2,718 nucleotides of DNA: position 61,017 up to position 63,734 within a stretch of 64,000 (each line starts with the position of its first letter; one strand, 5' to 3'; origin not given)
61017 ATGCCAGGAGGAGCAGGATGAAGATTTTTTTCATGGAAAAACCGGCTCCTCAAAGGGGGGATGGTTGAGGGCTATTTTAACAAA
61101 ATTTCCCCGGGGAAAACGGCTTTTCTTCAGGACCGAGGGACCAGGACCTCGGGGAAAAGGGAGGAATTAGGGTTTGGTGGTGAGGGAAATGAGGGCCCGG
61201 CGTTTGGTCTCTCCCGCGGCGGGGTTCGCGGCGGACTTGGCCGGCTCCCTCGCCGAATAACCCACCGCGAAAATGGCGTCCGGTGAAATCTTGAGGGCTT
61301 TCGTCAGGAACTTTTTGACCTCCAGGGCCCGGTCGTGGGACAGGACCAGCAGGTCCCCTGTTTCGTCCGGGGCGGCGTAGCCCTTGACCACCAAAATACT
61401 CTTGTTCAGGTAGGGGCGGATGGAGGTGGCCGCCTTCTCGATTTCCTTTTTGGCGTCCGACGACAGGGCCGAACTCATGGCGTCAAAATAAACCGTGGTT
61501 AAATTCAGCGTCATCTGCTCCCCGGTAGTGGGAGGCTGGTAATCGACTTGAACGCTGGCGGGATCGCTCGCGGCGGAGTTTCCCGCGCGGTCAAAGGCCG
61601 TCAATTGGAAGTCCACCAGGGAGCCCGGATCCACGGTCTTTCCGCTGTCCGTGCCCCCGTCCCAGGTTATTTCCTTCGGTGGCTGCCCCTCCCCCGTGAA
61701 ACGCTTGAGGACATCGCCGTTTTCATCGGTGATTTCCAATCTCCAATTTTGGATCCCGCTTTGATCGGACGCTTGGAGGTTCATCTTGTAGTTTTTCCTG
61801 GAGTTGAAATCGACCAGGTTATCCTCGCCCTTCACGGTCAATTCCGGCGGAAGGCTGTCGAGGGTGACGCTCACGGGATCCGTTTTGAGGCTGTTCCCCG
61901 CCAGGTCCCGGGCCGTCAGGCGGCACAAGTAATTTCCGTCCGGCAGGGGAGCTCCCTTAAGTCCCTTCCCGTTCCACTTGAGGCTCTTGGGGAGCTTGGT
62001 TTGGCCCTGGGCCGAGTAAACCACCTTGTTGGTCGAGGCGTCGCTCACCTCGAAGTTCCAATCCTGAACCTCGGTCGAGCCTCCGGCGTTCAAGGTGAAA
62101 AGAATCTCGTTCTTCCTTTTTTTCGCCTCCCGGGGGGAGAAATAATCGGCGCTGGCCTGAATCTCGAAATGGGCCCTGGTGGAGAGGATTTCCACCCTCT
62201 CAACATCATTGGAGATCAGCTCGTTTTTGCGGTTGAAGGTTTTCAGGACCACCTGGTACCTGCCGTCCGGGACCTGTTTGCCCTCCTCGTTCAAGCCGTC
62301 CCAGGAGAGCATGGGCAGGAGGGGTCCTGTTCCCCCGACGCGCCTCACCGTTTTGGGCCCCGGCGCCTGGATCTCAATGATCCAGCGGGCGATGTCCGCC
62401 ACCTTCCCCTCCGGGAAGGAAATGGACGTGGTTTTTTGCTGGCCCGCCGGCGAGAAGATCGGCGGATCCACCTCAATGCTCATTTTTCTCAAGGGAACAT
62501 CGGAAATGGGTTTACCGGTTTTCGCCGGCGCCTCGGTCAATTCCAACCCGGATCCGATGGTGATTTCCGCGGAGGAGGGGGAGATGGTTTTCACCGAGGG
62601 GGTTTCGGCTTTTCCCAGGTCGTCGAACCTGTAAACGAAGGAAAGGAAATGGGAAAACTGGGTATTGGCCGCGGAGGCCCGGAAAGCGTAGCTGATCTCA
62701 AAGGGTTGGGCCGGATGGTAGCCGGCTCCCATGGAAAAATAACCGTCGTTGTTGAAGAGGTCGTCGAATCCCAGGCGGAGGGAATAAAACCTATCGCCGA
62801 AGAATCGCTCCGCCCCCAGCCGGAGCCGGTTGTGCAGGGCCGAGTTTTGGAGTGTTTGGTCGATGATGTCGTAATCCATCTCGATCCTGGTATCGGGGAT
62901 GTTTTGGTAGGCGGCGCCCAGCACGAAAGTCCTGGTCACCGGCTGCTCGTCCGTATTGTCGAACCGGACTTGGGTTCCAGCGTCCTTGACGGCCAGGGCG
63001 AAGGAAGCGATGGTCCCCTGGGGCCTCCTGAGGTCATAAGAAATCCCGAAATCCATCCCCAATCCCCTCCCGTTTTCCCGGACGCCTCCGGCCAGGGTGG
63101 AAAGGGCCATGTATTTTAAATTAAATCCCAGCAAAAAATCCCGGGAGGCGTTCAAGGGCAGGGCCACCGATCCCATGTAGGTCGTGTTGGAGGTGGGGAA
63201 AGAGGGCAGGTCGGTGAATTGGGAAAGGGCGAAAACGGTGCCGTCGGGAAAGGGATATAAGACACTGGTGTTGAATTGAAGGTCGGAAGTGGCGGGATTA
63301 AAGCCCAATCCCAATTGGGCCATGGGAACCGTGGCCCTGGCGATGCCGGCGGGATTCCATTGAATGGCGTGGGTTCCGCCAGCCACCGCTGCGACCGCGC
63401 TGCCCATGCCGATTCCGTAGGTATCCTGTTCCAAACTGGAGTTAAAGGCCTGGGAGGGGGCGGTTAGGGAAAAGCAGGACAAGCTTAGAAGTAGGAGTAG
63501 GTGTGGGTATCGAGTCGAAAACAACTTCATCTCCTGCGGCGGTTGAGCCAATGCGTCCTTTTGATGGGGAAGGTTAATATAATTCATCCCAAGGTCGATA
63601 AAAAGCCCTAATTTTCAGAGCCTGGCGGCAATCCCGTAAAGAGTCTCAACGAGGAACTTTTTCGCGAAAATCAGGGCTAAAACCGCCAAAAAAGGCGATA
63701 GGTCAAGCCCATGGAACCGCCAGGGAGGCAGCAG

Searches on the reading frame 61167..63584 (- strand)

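Call 60: search_protein_families(library=pfam, proteins=[window:61167-63584:-], max_evalue=0.001)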
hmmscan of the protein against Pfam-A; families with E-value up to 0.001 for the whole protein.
window:61167-63584:- (805 aa): 3 families
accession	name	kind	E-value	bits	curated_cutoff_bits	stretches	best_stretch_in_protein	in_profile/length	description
PF13860.13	FlgD_ig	-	3.9e-17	62.4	27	1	604-655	15-68/79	FlgD Ig-like domain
PF00691.25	OmpA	-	4.6e-10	40.1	27.2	1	699-790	1-93/98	OmpA family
PF19077.6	Big_13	-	1.5e-06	29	27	0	511-576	31-101/102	Bacterial Ig-like domain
